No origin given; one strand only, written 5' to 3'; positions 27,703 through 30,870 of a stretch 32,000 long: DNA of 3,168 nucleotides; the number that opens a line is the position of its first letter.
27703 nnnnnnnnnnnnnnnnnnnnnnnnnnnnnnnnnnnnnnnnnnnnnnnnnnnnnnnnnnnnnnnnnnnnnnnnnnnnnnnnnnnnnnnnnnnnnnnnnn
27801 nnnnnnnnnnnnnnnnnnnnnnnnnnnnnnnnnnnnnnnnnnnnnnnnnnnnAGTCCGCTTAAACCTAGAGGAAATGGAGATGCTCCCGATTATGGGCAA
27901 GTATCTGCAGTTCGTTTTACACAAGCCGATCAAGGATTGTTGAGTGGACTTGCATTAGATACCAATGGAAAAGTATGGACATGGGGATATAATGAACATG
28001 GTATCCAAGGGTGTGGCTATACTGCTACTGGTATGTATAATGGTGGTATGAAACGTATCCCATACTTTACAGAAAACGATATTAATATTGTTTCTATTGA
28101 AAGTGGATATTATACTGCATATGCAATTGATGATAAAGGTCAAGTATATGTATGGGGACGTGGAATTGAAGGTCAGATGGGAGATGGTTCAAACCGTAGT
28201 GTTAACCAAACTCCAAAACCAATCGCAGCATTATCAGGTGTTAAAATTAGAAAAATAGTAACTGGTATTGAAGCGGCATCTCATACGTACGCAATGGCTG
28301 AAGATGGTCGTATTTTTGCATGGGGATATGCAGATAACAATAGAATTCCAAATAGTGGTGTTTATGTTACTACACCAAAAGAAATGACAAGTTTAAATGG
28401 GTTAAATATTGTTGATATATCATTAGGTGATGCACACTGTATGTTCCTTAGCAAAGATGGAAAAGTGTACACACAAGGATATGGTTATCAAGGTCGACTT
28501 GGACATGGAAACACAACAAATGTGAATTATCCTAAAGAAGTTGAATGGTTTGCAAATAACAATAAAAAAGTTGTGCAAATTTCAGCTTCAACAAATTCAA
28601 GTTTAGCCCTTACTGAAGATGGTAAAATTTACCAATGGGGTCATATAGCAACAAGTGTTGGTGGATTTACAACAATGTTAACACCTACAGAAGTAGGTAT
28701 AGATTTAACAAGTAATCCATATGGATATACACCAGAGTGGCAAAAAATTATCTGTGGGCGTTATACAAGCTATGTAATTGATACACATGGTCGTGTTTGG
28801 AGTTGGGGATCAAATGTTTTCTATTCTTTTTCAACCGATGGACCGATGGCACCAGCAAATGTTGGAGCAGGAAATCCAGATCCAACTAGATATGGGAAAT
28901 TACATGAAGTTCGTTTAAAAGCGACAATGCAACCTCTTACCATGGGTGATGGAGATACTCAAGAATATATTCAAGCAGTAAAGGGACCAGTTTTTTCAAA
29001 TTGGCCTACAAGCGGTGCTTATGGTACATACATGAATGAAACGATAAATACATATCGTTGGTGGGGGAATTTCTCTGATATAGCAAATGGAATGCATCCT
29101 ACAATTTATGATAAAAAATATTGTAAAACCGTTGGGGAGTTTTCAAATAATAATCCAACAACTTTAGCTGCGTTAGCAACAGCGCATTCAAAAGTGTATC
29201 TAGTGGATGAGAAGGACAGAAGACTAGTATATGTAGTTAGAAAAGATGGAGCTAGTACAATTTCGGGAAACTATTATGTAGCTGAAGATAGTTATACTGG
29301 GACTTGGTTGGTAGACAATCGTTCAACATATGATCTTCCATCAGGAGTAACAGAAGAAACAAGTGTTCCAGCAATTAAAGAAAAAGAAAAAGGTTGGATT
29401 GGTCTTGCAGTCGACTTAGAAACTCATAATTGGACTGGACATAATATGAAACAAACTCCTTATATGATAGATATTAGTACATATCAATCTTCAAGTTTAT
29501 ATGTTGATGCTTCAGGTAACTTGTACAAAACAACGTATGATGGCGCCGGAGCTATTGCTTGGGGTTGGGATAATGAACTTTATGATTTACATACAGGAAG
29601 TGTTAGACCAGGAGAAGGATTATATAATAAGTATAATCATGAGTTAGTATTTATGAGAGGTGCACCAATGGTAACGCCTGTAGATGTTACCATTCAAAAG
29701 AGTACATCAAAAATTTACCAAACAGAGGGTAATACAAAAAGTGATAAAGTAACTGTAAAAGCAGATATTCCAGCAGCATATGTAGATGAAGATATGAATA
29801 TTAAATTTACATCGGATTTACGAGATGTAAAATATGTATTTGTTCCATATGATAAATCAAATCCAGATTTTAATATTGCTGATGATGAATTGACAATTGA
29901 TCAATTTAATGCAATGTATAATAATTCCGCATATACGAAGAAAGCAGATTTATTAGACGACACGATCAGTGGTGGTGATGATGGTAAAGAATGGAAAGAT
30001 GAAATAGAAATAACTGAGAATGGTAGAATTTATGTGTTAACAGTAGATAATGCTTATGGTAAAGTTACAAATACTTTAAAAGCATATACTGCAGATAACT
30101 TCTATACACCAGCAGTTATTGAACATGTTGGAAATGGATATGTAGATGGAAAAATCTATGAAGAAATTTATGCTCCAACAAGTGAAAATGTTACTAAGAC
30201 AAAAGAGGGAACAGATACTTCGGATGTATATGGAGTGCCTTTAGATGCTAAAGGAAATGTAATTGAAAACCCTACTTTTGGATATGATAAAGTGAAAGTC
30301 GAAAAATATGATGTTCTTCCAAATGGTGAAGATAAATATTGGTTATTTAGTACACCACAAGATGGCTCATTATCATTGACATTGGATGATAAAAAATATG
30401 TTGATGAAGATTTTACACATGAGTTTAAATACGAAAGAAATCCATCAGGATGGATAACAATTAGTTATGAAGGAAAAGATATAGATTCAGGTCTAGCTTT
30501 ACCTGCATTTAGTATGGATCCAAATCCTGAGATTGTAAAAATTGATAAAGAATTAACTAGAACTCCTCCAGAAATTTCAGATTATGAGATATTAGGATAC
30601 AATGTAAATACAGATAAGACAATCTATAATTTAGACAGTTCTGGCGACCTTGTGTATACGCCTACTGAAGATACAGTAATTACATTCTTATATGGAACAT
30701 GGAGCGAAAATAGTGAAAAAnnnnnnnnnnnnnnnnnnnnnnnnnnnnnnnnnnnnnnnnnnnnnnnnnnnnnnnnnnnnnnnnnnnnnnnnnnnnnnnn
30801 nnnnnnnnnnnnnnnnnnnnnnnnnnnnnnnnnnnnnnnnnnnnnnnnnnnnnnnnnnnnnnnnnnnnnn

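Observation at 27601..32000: A signal-peptide / RCC1-propeller / DUF11-repeat protein gene of more than 1466 codons is missing from the supplied ORF track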

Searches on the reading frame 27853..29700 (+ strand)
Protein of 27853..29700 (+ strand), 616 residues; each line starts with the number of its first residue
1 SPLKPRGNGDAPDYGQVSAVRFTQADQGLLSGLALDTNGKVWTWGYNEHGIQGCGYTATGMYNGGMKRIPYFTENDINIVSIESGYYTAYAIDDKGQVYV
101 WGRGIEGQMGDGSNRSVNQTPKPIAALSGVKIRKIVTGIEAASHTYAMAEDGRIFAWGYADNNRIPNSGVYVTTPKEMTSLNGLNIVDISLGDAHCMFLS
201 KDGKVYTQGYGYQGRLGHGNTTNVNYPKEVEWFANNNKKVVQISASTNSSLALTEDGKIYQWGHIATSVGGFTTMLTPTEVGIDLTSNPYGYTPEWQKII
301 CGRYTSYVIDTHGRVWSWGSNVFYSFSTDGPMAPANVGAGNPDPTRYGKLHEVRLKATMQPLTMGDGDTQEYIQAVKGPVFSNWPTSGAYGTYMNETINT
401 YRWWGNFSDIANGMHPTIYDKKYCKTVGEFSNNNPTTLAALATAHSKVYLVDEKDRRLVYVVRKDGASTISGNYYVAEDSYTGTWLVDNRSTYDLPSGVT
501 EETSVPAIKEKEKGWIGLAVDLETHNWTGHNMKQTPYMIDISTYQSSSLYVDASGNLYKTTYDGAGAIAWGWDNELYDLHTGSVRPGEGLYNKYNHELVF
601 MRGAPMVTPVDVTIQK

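Call 54: predict_structure(alignment_id=A2)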
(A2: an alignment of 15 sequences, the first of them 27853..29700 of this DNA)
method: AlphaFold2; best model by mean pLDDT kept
length: 616 residues; sequences in the alignment: 15
mean_pLDDT: 80.8   pTM: 0.82
mean pLDDT of the five models: 80.8, 78.9, 78.8, 78.6, 78.4
residues with pLDDT >= 90: 265; 70-90: 222; 50-70: 63; < 50: 66
segments of 3 or more residues with pLDDT < 50: 1-16, 335-346, 565-567, 579-593, 603-616
pLDDT, mean of each block of 10 residues (from residue 1): 31 49 85 86 81 72 69 91 92 97 90 88 95 92 93 95 90 95 95 94 96 91 92 96 94 97 85 92 93 94 91 92 74 52 49 87 75 77 85 81 76 68 83 67 84 95 93 95 92 94 91 76 85 87 82 82 53 49 37 61 40 24
secondary structure, 60 per line:
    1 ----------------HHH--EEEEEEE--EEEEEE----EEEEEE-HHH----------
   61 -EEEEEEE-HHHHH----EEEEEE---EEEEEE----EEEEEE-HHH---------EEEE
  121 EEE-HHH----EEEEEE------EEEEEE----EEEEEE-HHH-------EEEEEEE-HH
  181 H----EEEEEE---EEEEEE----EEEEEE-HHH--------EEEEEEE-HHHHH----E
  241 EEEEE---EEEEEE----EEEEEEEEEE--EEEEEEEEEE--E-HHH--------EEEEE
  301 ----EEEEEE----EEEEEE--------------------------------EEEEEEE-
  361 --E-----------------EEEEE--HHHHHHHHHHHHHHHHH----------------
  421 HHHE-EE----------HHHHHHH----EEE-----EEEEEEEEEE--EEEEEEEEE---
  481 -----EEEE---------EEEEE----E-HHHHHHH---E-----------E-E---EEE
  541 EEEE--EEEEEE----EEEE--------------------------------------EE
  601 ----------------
elements in order: E22-28 E31-36 E41-46 E62-68 H70-74 E79-84 E88-93 E98-103 E117-123 E132-137 E144-149 E154-159 E171-177 E186-191 E195-200 E205-210 E223-229 H231-235 E240-245 E249-254 E259-268 E271-280 E296-300 E305-310 E315-320 E353-359 E381-385 H388-404 H438-444 E449-451 E457-466 E469-477 E486-489 E499-503 H510-516 E538-544 E547-552 E557-560

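Call 59: fold_search(model_id=the predicted structure, library=pdb)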
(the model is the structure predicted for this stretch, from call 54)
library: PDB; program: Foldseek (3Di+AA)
matches with E <= 10: 1464; with E <= 0.001: 819
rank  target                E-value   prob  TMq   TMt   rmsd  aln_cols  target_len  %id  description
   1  4dnv_B                3.7e-29  1.00  0.38  0.60   5.7       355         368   22  Crystal structure of the W285F mutant of UVB-resistance protein UVR8 (released 2012-03-07)
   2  4nc4_A                5.9e-29  1.00  0.36  0.57   5.9       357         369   22  Crystal structure of photoreceptor AtUVR8 mutant W285F and light-induced structural changes at 120K (released 2016-10-26)
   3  4d9s_B                7.3e-28  1.00  0.43  0.68   3.0       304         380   26  Crystal structure of Arabidopsis thaliana UVR8 (UV Resistance locus 8) (released 2012-04-04)
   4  4dnw_B                7.3e-28  1.00  0.42  0.68   2.6       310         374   24  Crystal structure of UVB-resistance protein UVR8 (released 2012-03-07)
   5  4dnw_A                8.6e-28  1.00  0.42  0.68   3.1       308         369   26  Crystal structure of UVB-resistance protein UVR8 (released 2012-03-07)
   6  4dnu                  8.6e-28  1.00  0.37  0.58   5.8       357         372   22  Crystal structure of the W285A mutant of UVB-resistance protein UVR8 (released 2012-03-07)
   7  4dnv_A                9.7e-28  1.00  0.45  0.74   4.2       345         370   23  Crystal structure of the W285F mutant of UVB-resistance protein UVR8 (released 2012-03-07)
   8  8gqe_B                1.1e-27  1.00  0.37  0.56   5.7       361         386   22  Crystal structure of the W285A mutant of UVR8 in complex with RUP2 (released 2022-09-14)
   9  4d9s_A                1.1e-27  1.00  0.43  0.67   2.9       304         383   26  Crystal structure of Arabidopsis thaliana UVR8 (UV Resistance locus 8) (released 2012-04-04)
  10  6xzm_A                1.1e-27  1.00  0.44  0.73   4.2       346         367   24  Arabidopsis UV-B photoreceptor UVR8 mutant D96N D107N W285A (released 2021-01-13)
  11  6xzn_B                1.2e-27  1.00  0.37  0.60   5.8       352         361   22  Arabidopsis UV-B photoreceptor UVR8 mutant G101S W285A (released 2021-01-13)
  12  6xzl                  3.6e-27  1.00  0.44  0.71   4.4       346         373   24  Arabidopsis UV-B photoreceptor UVR8 mutant D96N D107N (released 2021-01-13)
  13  6xzn_A                4.3e-27  1.00  0.38  0.60   7.2       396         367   21  Arabidopsis UV-B photoreceptor UVR8 mutant G101S W285A (released 2021-01-13)
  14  6dd7_A                7.2e-27  1.00  0.39  0.62   5.8       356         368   24  Crystal structure of plant UVB photoreceptor UVR8 from in situ serial Laue diffraction (released 2018-07-18)
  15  7q40_A                1.2e-26  1.00  0.45  0.74   5.2       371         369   23  Crystal structure of RCC1-Like domain 2 of ubiquitin ligase HERC2 (released 2022-11-16)
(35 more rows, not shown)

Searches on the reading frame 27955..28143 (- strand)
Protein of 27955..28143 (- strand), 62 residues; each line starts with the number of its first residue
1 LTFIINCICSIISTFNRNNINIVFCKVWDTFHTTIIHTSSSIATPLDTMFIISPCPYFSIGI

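Call 77: search_protein_families(library=pfam, proteins=[window:27955-28143:-], max_evalue=1)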
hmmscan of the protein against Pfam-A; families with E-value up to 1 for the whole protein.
window:27955-28143:- (62 aa): 1 family
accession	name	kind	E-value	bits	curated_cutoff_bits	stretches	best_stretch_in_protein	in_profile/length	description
PF08539.16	HbrB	-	0.11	12.9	22.7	1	13-51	70-108/166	HbrB-like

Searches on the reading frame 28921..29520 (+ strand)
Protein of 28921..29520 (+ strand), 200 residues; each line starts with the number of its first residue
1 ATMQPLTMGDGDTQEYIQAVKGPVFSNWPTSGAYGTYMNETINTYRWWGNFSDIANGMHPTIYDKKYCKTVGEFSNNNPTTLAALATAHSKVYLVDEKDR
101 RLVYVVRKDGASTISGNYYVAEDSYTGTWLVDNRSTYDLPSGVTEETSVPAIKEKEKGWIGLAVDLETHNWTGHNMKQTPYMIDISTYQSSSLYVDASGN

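Call 35: search_protein_families(library=pfam, proteins=[window:28921-29520:+], max_evalue=10)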
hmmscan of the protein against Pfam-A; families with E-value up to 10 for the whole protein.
window:28921-29520:+ (200 aa): 0 families

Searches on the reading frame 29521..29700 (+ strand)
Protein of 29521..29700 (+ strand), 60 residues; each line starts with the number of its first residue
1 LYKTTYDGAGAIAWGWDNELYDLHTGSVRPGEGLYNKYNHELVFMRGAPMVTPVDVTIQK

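Call 35: search_protein_families(library=pfam, proteins=[window:29521-29700:+], max_evalue=10)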
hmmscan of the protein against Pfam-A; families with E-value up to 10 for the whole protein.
window:29521-29700:+ (60 aa): 1 family
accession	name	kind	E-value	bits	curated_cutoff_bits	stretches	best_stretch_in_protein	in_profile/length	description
PF18631.6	Cucumopine_C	-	0.056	14.1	27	1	17-47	20-50/141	Cucumopine synthase C-terminal helical bundle domain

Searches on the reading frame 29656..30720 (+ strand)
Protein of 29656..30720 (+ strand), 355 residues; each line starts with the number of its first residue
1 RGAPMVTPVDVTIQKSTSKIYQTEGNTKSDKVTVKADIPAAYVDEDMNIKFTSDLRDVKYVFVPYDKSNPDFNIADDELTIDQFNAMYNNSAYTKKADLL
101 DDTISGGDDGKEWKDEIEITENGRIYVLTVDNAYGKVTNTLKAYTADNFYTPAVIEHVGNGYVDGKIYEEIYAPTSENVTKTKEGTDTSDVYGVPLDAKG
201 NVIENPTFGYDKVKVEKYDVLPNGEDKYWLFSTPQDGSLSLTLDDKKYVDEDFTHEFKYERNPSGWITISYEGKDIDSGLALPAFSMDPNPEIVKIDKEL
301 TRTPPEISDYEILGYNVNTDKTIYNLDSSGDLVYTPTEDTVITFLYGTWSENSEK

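Call 56: predict_structure(alignment_id=A3)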
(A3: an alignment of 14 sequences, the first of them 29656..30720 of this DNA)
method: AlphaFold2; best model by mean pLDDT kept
length: 355 residues; sequences in the alignment: 14
mean_pLDDT: 88.3   pTM: 0.75
mean pLDDT of the five models: 88.3, 88.1, 87.3, 80.6, 76.4
residues with pLDDT >= 90: 206; 70-90: 127; 50-70: 16; < 50: 6
segments of 3 or more residues with pLDDT < 50: 351-355
pLDDT, mean of each block of 10 residues (from residue 1): 65 89 79 91 84 91 95 90 96 94 84 92 95 84 93 96 92 96 79 94 93 96 95 95 93 95 93 87 86 91 85 73 79 88 81 45
secondary structure, 60 per line:
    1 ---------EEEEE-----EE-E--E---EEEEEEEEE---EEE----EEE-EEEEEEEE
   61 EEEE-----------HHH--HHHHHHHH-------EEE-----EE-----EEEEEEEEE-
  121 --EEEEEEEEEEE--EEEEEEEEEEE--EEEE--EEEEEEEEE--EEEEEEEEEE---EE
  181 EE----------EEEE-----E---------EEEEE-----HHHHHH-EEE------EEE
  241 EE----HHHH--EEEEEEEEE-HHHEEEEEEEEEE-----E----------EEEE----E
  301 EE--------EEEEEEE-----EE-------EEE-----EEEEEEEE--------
elements in order: E10-14 E30-38 E42-44 E49-51 E53-64 H81-88 E96-98 E111-119 E123-133 E136-146 E149-152 E155-163 E166-175 E179-182 E193-196 E212-216 H222-227 E229-231 E238-242 H247-250 E253-261 E266-275 E292-295 E300-302 E311-317 E332-334 E340-347

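Call 60: fold_search(model_id=the predicted structure, library=pdb)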
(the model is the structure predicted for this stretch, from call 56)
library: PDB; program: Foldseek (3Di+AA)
matches with E <= 10: 982; with E <= 0.001: 1
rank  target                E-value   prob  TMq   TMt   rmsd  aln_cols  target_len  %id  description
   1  5du7_A                5.7e-04  0.44  0.15  0.15  21.1       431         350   12  Crystal structure of ldtMt2 at 1.79 Angstrom resolution (released 2016-09-28)
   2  5du7_C                1.0e-03  0.33  0.15  0.15  21.4       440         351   11  Crystal structure of ldtMt2 at 1.79 Angstrom resolution (released 2016-09-28)
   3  3vyn_B                1.1e-03  0.47  0.16  0.17  20.5       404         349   12  Crystal structure of Mycobacterium tuberculosis L,D-transpeptidase LdtMt2 N55 truncation mutant (resideus 55-408) (released 2013-06-19)
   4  8pxy_A                1.3e-03  0.35  0.15  0.15  20.7       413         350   11  Crystal structure of the transpeptidase LdtMt2 C354S mutant from Mycobacterium tuberculosis in complex with natural su (released 2024-08-07)
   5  7avh                  1.5e-03  0.84  0.16  0.27  15.3       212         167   15  Streptococcal High Identity Repeats in Tandem (SHIRT) domains 3-4 from cell surface protein SGO_0707 (released 2021-06-09)
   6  1ggy_B                1.6e-03  0.96  0.24  0.13  14.2       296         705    8  HUMAN FACTOR XIII WITH YTTERBIUM BOUND IN THE ION SITE (released 1999-02-16)
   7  5d7h_A                1.7e-03  0.44  0.16  0.17  19.7       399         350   12  X-RAY CRYSTAL STRUCTURE OF L,D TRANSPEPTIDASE 2 FROM MYCOBACTERIUM TUBERCULOSIS (released 2016-09-28)
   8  7sqc_2B               1.8e-03  0.44  0.20  0.11  18.2       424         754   12  Ciliary C1 central pair apparatus isolated from Chlamydomonas reinhardtii (released 2022-04-13)
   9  4qrb                  2.5e-03  0.35  0.16  0.17  20.3       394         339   13  Structure and specificity of L-D-Transpeptidase from Mycobacterium tuberculosis and antibiotic resistance: Calcium bindi (released 2015-12-23)
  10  8aho_A                2.5e-03  0.23  0.14  0.14  20.4       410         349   12  Crystal structure of the transpeptidase LdtMt2 from Mycobacterium tuberculosis in complex with cyanamide analogue 31 (released 2023-08-02)
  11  5dcc_B                2.7e-03  0.25  0.14  0.14  20.4       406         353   11  X-RAY CRYSTAL STRUCTURE OF a TEBIPENEM ADDUCT OF L,D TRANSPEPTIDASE 2 FROM MYCOBACTERIUM TUBERCULOSIS (released 2016-09-28)
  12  3but                  3.0e-03  0.99  0.19  0.41   6.3       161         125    6  Crystal structure of protein Af_0446 from Archaeoglobus fulgidus (released 2008-01-15)
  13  8aho_B                3.0e-03  0.33  0.16  0.16  20.6       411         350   12  Crystal structure of the transpeptidase LdtMt2 from Mycobacterium tuberculosis in complex with cyanamide analogue 31 (released 2023-08-02)
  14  8a1m_A                3.2e-03  0.30  0.16  0.16  20.7       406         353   12  Crystal structure of the transpeptidase LdtMt2 from Mycobacterium tuberculosis in complex with maleimide analogue 4 (released 2023-06-14)
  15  5d7h_B                3.3e-03  0.30  0.15  0.15  20.2       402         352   12  X-RAY CRYSTAL STRUCTURE OF L,D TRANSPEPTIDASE 2 FROM MYCOBACTERIUM TUBERCULOSIS (released 2016-09-28)
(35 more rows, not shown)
